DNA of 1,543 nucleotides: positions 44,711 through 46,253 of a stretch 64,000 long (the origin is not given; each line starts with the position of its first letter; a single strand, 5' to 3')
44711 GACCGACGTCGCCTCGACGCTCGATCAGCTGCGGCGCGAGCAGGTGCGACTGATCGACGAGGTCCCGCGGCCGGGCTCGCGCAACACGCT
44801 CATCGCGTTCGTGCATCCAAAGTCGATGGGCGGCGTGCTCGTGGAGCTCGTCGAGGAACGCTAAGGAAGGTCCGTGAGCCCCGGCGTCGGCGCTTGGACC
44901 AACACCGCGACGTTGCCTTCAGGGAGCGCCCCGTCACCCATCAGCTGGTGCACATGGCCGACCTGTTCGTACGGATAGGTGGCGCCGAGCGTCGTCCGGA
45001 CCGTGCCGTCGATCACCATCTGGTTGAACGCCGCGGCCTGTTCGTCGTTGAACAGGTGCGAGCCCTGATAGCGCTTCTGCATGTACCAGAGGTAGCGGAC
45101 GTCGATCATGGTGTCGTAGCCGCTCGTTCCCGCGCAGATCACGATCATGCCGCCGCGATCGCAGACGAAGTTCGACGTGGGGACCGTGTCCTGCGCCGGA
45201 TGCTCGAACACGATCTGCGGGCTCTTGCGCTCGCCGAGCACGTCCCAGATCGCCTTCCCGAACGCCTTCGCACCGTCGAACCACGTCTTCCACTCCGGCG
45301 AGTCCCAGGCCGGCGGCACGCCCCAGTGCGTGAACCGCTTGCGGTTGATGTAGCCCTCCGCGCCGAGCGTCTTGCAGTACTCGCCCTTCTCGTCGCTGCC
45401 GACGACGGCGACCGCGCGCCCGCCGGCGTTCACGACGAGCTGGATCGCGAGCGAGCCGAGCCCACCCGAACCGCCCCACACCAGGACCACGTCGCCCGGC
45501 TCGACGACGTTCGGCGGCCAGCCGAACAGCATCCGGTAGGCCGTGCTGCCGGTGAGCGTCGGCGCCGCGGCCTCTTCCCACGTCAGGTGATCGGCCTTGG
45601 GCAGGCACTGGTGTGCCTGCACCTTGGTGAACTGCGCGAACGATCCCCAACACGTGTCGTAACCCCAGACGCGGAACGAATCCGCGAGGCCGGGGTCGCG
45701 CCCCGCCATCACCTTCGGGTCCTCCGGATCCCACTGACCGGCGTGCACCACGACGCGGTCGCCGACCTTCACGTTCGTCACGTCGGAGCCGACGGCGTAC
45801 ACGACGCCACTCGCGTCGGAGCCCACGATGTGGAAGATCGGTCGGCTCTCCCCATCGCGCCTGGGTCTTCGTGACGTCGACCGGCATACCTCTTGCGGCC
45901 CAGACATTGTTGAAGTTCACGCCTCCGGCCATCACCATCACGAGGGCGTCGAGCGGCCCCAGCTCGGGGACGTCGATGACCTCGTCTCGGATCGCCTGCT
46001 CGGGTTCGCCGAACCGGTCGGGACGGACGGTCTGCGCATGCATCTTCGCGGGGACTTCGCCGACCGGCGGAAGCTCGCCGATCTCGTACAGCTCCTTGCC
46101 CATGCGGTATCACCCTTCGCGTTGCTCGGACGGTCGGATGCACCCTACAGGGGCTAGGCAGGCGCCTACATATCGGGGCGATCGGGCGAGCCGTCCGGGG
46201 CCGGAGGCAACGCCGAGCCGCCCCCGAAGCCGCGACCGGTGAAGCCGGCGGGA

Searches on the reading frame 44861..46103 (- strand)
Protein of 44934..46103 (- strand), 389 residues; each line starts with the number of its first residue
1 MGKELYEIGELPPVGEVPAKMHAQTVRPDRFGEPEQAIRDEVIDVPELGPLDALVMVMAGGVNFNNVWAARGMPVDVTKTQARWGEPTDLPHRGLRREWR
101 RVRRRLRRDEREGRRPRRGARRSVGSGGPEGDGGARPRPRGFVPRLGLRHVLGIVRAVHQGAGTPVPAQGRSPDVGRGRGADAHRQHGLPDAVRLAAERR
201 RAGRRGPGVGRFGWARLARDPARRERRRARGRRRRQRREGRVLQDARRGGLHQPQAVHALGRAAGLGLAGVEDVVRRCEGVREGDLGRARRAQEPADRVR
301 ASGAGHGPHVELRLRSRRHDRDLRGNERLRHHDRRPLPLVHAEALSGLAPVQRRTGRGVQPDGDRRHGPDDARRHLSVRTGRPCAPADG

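Call 10: search_protein_families(library=pfam, proteins=[window:44934-46103:-], max_evalue=0.001)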
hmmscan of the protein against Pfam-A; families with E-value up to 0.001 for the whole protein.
window:44934-46103:- (389 aa): 0 families

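Call 75: search_protein_families(library=pfam, proteins=[window:44861-45907:-], max_evalue=0.0001)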
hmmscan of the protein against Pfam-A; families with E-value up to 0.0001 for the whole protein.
window:44861-45907:- (348 aa): 2 families
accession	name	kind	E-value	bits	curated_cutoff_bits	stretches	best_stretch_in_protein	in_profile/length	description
PF00107.32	ADH_zinc_N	-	3.6e-14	53.3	31.8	1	149-291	1-120/129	Zinc-binding dehydrogenase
PF08240.17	ADH_N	-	5.8e-12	46.2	23.5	1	21-105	31-103/104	Alcohol dehydrogenase GroES-like domain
